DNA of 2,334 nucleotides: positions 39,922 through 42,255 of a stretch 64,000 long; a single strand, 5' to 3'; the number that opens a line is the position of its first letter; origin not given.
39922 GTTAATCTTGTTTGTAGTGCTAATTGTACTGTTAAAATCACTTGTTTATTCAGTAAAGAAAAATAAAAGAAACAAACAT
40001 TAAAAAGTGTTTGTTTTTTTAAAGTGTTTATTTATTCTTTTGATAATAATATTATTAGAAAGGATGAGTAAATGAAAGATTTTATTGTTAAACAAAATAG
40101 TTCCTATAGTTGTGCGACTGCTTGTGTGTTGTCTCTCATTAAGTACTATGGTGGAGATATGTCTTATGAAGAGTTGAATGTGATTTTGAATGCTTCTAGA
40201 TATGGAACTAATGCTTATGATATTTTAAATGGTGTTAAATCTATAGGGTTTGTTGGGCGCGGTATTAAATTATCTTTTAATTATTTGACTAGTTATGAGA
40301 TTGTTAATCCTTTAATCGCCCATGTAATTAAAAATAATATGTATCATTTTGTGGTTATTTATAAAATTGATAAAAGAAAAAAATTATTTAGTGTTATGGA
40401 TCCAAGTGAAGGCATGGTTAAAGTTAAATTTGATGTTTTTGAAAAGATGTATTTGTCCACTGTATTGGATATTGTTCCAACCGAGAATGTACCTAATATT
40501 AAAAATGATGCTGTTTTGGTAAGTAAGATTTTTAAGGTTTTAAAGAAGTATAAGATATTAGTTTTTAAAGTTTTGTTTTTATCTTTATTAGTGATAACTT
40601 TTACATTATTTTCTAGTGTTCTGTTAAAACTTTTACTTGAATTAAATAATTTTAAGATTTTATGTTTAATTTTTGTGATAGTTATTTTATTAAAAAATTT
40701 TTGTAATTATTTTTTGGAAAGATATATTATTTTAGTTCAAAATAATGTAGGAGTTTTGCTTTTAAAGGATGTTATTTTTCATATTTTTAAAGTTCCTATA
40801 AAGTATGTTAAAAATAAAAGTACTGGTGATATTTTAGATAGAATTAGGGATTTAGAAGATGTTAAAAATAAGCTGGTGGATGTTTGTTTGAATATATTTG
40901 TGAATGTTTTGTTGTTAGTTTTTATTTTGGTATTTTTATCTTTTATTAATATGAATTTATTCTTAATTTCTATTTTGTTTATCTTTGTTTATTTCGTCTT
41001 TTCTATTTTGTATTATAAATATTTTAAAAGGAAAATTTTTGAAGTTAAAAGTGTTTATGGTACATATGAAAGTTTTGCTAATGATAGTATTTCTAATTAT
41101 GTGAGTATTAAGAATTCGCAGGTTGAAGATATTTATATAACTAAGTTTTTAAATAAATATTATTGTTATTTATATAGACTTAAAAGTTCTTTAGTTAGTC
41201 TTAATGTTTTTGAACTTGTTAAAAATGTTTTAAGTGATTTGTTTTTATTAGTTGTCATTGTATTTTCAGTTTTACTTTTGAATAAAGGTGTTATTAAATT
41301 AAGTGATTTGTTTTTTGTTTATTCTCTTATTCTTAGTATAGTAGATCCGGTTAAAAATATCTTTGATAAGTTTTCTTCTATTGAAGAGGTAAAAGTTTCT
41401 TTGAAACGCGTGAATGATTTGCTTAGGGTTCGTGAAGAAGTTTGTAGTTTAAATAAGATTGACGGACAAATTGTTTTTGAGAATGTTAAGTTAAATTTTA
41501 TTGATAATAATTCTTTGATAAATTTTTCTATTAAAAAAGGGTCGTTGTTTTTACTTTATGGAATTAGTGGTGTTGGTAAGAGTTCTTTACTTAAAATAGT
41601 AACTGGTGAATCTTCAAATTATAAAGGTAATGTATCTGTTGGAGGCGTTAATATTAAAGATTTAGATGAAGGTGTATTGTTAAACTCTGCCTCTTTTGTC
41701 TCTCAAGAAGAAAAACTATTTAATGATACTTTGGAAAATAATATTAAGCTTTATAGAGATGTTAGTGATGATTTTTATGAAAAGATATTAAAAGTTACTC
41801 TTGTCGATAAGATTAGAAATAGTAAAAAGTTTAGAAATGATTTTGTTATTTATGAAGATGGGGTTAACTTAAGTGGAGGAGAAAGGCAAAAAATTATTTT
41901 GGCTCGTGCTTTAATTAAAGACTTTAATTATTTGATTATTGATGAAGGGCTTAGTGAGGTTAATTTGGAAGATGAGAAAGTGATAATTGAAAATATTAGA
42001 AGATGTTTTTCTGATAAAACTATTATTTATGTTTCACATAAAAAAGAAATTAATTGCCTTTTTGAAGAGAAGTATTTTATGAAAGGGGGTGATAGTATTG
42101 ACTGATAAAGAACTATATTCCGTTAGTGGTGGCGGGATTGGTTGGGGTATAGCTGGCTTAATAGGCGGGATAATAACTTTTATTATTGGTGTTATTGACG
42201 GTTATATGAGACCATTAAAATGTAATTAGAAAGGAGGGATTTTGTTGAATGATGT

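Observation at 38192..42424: Unannotated two-peptide double-glycine-leader bacteriocin locus (amidase, C39-ABC exporter and two tandem precursor peptides)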

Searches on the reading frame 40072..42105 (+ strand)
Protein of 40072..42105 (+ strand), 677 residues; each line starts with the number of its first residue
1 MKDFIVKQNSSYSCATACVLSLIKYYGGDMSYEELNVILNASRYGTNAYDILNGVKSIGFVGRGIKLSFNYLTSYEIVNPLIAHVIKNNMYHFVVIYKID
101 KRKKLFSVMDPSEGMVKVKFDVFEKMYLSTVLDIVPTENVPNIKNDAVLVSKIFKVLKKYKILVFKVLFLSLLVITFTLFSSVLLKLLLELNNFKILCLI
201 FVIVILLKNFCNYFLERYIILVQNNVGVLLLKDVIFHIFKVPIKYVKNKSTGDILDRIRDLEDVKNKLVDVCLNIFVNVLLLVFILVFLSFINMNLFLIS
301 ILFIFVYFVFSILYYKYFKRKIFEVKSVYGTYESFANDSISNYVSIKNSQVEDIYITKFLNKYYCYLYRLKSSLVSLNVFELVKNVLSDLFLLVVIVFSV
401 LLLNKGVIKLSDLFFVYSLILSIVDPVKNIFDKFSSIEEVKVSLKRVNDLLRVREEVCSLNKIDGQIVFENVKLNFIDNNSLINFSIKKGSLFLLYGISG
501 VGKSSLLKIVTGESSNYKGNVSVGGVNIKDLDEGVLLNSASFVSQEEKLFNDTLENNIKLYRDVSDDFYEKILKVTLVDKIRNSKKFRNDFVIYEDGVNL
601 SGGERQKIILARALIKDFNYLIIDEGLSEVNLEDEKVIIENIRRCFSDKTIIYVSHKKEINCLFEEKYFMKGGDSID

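Call 3: search_protein_families(library=pfam, proteins=[window:40072-42105:+], max_evalue=1)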
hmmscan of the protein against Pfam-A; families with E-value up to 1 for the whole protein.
window:40072-42105:+ (677 aa): 14 families
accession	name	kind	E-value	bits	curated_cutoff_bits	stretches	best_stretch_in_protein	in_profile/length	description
PF03412.21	Peptidase_C39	-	1.2e-22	80.6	22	1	5-137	4-131/133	Peptidase C39 family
PF00005.33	ABC_tran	-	1.8e-20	74.4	25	1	483-626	4-135/137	ABC transporter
PF00664.28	ABC_membrane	-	2e-18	67.5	28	1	169-423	10-270/274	ABC transporter transmembrane region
PF03193.22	RsgA_GTPase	-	0.0046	17.2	30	1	466-522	81-138/174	RsgA GTPase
PF00004.35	AAA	-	0.011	16.7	21.2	1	494-556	2-52/131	ATPase family associated with various cellular activities (AAA)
PF25201.1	nSTAND6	-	0.023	15.2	27.7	1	488-518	16-45/148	Novel STAND NTPase 6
PF01687.23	Flavokinase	-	0.035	14.8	19.6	1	555-588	74-104/124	Riboflavin kinase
PF13529.12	Peptidase_C39_2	-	0.045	14.8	24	1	7-111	7-142/143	Peptidase_C39 like family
PF13191.12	AAA_16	-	0.11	13.4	32.6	1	490-510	24-44/167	AAA ATPase domain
PF05673.19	DUF815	-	0.11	12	23.8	1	486-514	49-77/249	Protein of unknown function (DUF815)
PF12385.14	Peptidase_C70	-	0.13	12.6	19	1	8-125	14-138/141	Papain-like cysteine protease AvrRpt2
PF13238.12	AAA_18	-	0.21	12.5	29.4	1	494-564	2-66/128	AAA domain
PF13555.12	AAA_29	-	0.22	11.8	27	1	487-507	19-39/61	P-loop containing region of AAA domain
PF13481.12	AAA_25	-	0.37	10.8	27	1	480-507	23-50/195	AAA domain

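Call 4: search_protein_families(library=ncbifam, proteins=[window:40072-42105:+], max_evalue=1)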
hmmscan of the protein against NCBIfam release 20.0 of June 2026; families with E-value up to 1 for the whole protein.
window:40072-42105:+ (677 aa): 162 families (the best 25 are shown)
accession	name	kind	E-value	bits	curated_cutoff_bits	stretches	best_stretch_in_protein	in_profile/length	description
TIGR03796.1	NHLM_micro_ABC1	equivalog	1.2e-73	248.5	853.3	1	10-657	9-671/710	NHLP family bacteriocin export ABC transporter peptidase/permease/ATPase subunit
TIGR01193.1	bacteriocin_ABC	subfamily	6.6e-68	229.8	523.85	1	13-662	6-673/708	peptide cleavage/export ABC transporter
NF045998.1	cleave_ABC_plasm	equivalog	5.4e-63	213.3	500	1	7-659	1-662/673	Mbov_0121 family peptidase domain-containing ABC transporter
TIGR01846.1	type_I_sec_HlyB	subfamily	6.6e-57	193.2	725.55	1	18-657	4-651/694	type I secretion system permease/ATPase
TIGR03375.1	type_I_sec_LssB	subfamily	1e-54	186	693.1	1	17-660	5-664/696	type I secretion system permease/ATPase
TIGR02203.1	MsbA_lipidA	equivalog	9.2e-47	159.8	602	1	175-657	28-528/572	lipid A export permease/ATP-binding protein MsbA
TIGR02857.1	CydD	equivalog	4.7e-40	138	435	1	165-661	11-520/529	thiol reductant ABC exporter subunit CydD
NF008364.0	PRK11160.1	equivalog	4.5e-39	134.5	630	1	246-672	111-549/575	heme ABC transporter ATP-binding protein/permease CydC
NF045513.1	HepA_fam_ABC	equivalog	9.3e-39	133.3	725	1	194-657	95-568/610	heterocyst formation ABC transporter subunit HepA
NF010178.0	PRK13657.1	equivalog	1.3e-36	126.2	733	1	155-657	12-529/588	glucan ABC transporter ATP-binding protein/ permease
TIGR01842.1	type_I_sec_PrtD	subfamily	6.9e-36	123.9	510.15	1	167-664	15-520/544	type I secretion system permease/ATPase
NF008381.0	PRK11176.1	equivalog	5.9e-35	120.7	867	1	193-657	63-538/582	lipid A ABC transporter ATP-binding protein/permease MsbA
TIGR02868.1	CydC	equivalog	1.7e-34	119.4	329.05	1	246-657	104-529/530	thiol reductant ABC exporter subunit CydC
TIGR03797.1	NHLM_micro_ABC2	equivalog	2.1e-33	115.8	709.4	1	117-645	96-634/686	NHLP bacteriocin export ABC transporter permease/ATPase subunit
TIGR02204.1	MsbA_rel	hypoth_equivalog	2e-29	102.7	780.4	1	191-657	57-534/576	ABC transporter, permease/ATP-binding protein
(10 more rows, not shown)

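Call 7: find_encoding_contigs(protein=window:40072-42105:+, flank=6000, max_places=6)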
Protein window:40072-42105:+ (677 aa): 1 contig read that carries it; 1 place shown.
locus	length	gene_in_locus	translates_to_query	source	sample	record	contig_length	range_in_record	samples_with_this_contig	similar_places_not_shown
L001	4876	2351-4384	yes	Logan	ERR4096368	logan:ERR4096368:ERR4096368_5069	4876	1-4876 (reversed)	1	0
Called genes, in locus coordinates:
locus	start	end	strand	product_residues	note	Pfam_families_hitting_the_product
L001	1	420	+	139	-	?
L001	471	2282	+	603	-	PF01425:Amidase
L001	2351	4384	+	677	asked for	PF03412:Peptidase_C39, PF00664:ABC_membrane, PF00005:ABC_tran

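Call 8: find_homologous_proteins(query=window:40072-42105:+, max_evalue=1e-20)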
Query window:40072-42105:+ (677 aa): 396 proteins with E <= 1e-20 among 8000 candidates; the best 120 are listed.
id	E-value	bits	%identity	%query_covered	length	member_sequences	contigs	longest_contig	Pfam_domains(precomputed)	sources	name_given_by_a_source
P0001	0.0e+0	1407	100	100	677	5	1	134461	PF00005.34,PF03412.22,PF00664.29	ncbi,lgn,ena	-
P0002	0.0e+0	1395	99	100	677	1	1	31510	PF00005.34,PF03412.22,PF00664.29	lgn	-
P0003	0.0e+0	1391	99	100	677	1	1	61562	PF00005.34,PF03412.22,PF00664.29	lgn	-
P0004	0.0e+0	1390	99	100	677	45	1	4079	PF00005.34,PF03412.22,PF00664.29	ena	-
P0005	0.0e+0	1387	99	100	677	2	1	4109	PF00005.34,PF03412.22,PF00664.29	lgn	-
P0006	0.0e+0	1381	98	100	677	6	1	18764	PF00005.34,PF03412.22,PF00664.29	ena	-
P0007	0.0e+0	1381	98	100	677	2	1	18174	PF00005.34,PF03412.22,PF00664.29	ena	-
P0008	0.0e+0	1365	97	100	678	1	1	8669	PF00005.34,PF03412.22,PF00664.29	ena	-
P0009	0.0e+0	1360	97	100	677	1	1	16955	PF00005.34,PF03412.22,PF00664.29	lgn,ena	-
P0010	0.0e+0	1355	96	100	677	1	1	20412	PF00005.34,PF03412.22,PF00664.29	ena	-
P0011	0.0e+0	1350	96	100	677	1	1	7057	PF00005.34,PF03412.22,PF00664.29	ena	-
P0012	0.0e+0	1349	96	100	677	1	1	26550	PF00005.34,PF03412.22,PF00664.29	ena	-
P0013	0.0e+0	1345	96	100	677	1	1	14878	PF00005.34,PF03412.22,PF00664.29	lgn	-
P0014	0.0e+0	1345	96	100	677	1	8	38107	PF00005.34,PF03412.22,PF00664.29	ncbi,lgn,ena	-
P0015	0.0e+0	1343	96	100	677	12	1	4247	PF00005.34,PF03412.22,PF00664.29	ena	-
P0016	0.0e+0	1342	96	100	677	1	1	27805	PF00005.34,PF03412.22,PF00664.29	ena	-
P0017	0.0e+0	1341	96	100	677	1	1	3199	PF00005.34,PF03412.22,PF00664.29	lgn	-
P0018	0.0e+0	1336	95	100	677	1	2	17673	PF00005.34,PF03412.22,PF00664.29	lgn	-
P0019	0.0e+0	1332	95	100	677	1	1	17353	PF00005.34,PF03412.22,PF00664.29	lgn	-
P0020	0.0e+0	1329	95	100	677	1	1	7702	PF00005.34,PF03412.22,PF00664.29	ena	-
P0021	0.0e+0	1329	95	100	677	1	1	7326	PF00005.34,PF03412.22,PF00664.29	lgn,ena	-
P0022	0.0e+0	1328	95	100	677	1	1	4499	PF00005.34,PF03412.22,PF00664.29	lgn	-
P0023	0.0e+0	1053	73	100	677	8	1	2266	PF00005.34,PF03412.22,PF00664.29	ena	-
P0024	0.0e+0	1018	71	100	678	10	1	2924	PF00005.34,PF03412.22,PF00664.29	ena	-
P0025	3.6e-287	972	68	100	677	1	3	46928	PF00005.34,PF03412.22,PF00664.29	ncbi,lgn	-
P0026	5.5e-287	972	68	100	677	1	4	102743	PF00005.34,PF03412.22,PF00664.29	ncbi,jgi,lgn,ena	-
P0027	7.2e-287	971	68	100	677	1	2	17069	PF00005.34,PF03412.22,PF00664.29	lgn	-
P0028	1.2e-286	971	68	100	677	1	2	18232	PF00005.34,PF03412.22,PF00664.29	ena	-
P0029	1.3e-286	971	68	100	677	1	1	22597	PF00005.34,PF03412.22,PF00664.29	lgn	-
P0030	2.3e-286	970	68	100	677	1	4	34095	PF00005.34,PF03412.22,PF00664.29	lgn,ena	-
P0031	3.2e-286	969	68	100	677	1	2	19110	PF00005.34,PF03412.22,PF00664.29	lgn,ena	-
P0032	4.0e-286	969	68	100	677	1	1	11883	PF00005.34,PF03412.22,PF00664.29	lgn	-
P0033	7.7e-286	968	68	100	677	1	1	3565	PF00005.34,PF03412.22,PF00664.29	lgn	-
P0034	7.7e-286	968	68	100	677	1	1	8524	PF00005.34,PF03412.22,PF00664.29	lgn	-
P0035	1.4e-285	967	68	100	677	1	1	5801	PF00005.34,PF03412.22,PF00664.29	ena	-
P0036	1.4e-285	967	68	100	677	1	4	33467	PF00005.34,PF03412.22,PF00664.29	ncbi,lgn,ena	-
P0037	1.4e-285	967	68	100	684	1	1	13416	PF00005.34,PF03412.22,PF00664.29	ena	-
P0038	2.5e-285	966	68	100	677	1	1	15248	PF00005.34,PF03412.22,PF00664.29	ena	-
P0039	3.5e-285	966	68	100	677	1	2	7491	PF00005.34,PF03412.22,PF00664.29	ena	-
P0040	5.3e-285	965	68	100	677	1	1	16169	PF00005.34,PF03412.22,PF00664.29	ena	-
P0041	1.2e-238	812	58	100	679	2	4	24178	PF00005.34,PF03412.22,PF00664.29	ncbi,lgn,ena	-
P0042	3.2e-236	804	57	100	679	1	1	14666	PF00005.34,PF03412.22,PF00664.29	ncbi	-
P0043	3.5e-236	804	57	100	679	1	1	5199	PF00005.34,PF03412.22,PF00664.29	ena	-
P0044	1.9e-235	802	57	100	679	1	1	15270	PF00005.34,PF03412.22,PF00664.29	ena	-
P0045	2.2e-235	801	57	100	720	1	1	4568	PF00005.34,PF03412.22,PF00664.29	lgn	-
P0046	2.7e-235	801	57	100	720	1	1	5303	PF00005.34,PF03412.22,PF00664.29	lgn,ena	-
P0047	8.2e-197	674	68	71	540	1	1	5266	PF00005.34,PF00664.29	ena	-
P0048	4.4e-177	609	69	64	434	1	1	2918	PF00005.34,PF00664.29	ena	-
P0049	2.5e-153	530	42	99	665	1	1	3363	PF00005.34,PF00004.36,PF03412.22,PF00664.29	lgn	-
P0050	2.5e-121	425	38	99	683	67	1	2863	PF00005.34,PF03412.22,PF00664.29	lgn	-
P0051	1.4e-119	419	38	99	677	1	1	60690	PF00005.34,PF03412.22,PF00664.29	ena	-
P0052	2.1e-119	418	38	99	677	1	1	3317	PF00005.34,PF03412.22,PF00664.29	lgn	-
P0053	4.1e-119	417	38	99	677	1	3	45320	PF00005.34,PF03412.22,PF00664.29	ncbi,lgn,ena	-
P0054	4.9e-119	417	38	99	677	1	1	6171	PF00005.34,PF03412.22,PF00664.29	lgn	-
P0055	3.3e-117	411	37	98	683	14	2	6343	PF00005.34,PF13529.14,PF03412.22,PF00664.29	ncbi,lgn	-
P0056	3.1e-112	395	38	97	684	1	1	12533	PF00005.34,PF03412.22,PF00664.29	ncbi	-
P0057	5.3e-112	394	38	97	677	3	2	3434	PF00005.34,PF03412.22,PF00664.29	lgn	-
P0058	1.1e-110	389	35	96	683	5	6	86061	PF00005.34,PF13529.14,PF03412.22,PF00664.29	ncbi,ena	-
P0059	2.4e-107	378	36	98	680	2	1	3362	PF00005.34,PF13529.14,PF03412.22,PF00664.29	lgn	-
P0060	5.9e-102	361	34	100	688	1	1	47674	PF00005.34,PF03412.22,PF00664.29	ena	-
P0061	2.1e-86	309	32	96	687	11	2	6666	PF00005.34,PF03412.22,PF00664.29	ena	-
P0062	3.8e-85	305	30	99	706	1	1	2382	PF00005.34,PF03412.22,PF00664.29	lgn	-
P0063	4.5e-85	305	30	99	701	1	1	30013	PF00005.34,PF03412.22,PF00664.29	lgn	-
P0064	5.5e-85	305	30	99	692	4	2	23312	PF00005.34,PF03412.22,PF00664.29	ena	-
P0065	6.0e-85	304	29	99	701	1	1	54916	PF00005.34,PF03412.22,PF00664.29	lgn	-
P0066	8.4e-85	304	30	99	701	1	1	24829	PF00005.34,PF03412.22,PF00664.29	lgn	-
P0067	8.7e-85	304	30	99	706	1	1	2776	PF00005.34,PF03412.22,PF00664.29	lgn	-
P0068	1.0e-84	304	29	99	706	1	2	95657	PF00005.34,PF03412.22,PF00664.29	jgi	-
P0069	1.0e-84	304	32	97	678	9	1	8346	PF00005.34,PF03412.22,PF00664.29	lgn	-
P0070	1.0e-84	304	30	99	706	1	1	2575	PF00005.34,PF03412.22,PF00664.29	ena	-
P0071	1.2e-84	303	29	99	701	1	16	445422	PF00005.34,PF03412.22,PF00664.29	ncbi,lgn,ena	-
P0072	1.4e-84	303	30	99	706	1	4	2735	PF00005.34,PF03412.22,PF00664.29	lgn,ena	-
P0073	1.5e-84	303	30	99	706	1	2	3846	PF00005.34,PF03412.22,PF00664.29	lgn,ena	-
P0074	1.6e-84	303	30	99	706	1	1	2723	PF00005.34,PF03412.22,PF00664.29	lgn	-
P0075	1.8e-84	303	29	99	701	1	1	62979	PF00005.34,PF03412.22,PF00664.29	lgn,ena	-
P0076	1.8e-84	303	29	99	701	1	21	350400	PF00005.34,PF03412.22,PF00664.29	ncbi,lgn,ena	-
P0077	1.9e-84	303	30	99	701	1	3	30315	PF00005.34,PF03412.22,PF00664.29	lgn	-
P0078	2.2e-84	303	29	99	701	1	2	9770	PF00005.34,PF03412.22,PF00664.29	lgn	-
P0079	2.3e-84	303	29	99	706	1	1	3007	PF00005.34,PF03412.22,PF00664.29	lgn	-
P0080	2.8e-84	302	30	99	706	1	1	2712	PF00005.34,PF03412.22,PF00664.29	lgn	-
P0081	3.4e-84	302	30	99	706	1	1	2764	PF00005.34,PF03412.22,PF00664.29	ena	-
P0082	6.0e-84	301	29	99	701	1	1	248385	PF00005.34,PF03412.22,PF00664.29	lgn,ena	-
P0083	6.6e-84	301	29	99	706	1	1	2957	PF00005.34,PF03412.22,PF00664.29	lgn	-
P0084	7.0e-84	301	29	99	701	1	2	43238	PF00005.34,PF03412.22,PF00664.29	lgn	-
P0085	8.0e-84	301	30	99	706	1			PF00005.34,PF03412.22,PF00664.29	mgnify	mgnify:FL=1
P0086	1.4e-83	300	29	99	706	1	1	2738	PF00005.34,PF03412.22,PF00664.29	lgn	-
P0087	1.5e-83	300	29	99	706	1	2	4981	PF00005.34,PF03412.22,PF00664.29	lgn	-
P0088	2.7e-83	299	29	99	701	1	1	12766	PF00005.34,PF03412.22,PF00664.29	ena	-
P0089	2.8e-83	299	29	99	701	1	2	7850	PF00005.34,PF03412.22,PF00664.29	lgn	-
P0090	3.5e-83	299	29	99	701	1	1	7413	PF00005.34,PF03412.22,PF00664.29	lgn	-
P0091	4.5e-83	298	29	99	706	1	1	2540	PF00005.34,PF03412.22,PF00664.29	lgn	-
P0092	7.9e-83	297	29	99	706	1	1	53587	PF00005.34,PF03412.22,PF00664.29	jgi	-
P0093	4.9e-82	295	30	98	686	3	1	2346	PF00005.34,PF13529.14,PF03412.22,PF00664.29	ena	-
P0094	2.2e-81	293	30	96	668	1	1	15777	PF00005.34,PF03412.22,PF00664.29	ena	-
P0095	2.3e-81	293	33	98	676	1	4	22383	PF00005.34,PF13529.14,PF03412.22,PF00664.29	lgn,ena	-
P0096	2.3e-81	293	32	98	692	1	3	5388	PF00005.34,PF13529.14,PF03412.22,PF00664.29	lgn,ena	-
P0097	4.2e-81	292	30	96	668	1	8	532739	PF00005.34,PF03412.22,PF00664.29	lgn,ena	-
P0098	5.6e-81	291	30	96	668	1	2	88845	PF00005.34,PF03412.22,PF00664.29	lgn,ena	-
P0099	5.9e-81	291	30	96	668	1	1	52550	PF00005.34,PF03412.22,PF00664.29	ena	-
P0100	1.1e-80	290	30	96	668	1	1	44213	PF00005.34,PF03412.22,PF00664.29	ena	-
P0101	1.2e-80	290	30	96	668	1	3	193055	PF00005.34,PF03412.22,PF00664.29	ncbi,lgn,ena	-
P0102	1.4e-80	290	30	96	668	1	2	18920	PF00005.34,PF03412.22,PF00664.29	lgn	-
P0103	1.4e-80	290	30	96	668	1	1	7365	PF00005.34,PF03412.22,PF00664.29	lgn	-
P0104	1.6e-80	290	29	96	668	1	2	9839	PF00005.34,PF03412.22,PF00664.29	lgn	-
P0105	2.2e-80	289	30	96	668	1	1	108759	PF00005.34,PF03412.22,PF00664.29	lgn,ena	-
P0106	2.2e-80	289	30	96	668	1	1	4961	PF00005.34,PF03412.22,PF00664.29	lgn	-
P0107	2.3e-80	289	29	96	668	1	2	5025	PF00005.34,PF03412.22,PF00664.29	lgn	-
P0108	2.4e-80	289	30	96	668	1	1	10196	PF00005.34,PF03412.22,PF00664.29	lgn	-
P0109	2.4e-80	289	30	96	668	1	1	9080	PF00005.34,PF03412.22,PF00664.29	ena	-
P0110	2.4e-80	289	29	96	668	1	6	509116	PF00005.34,PF03412.22,PF00664.29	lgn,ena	-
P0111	2.5e-80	289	29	96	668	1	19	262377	PF00005.34,PF03412.22,PF00664.29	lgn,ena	-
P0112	2.6e-80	289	30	96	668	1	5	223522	PF00005.34,PF03412.22,PF00664.29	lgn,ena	-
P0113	2.7e-80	289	30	96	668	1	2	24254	PF00005.34,PF03412.22,PF00664.29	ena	-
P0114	2.8e-80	289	30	96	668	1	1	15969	PF00005.34,PF03412.22,PF00664.29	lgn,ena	-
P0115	3.0e-80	289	30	96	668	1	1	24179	PF00005.34,PF03412.22,PF00664.29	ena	-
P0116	3.1e-80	289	30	96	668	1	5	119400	PF00005.34,PF03412.22,PF00664.29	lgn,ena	-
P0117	3.1e-80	289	30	96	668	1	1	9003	PF00005.34,PF03412.22,PF00664.29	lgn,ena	-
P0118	3.3e-80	289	30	96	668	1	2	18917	PF00005.34,PF03412.22,PF00664.29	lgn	-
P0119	3.4e-80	289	29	96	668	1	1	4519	PF00005.34,PF03412.22,PF00664.29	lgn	-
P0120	3.4e-80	289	30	96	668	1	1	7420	PF00005.34,PF03412.22,PF00664.29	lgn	-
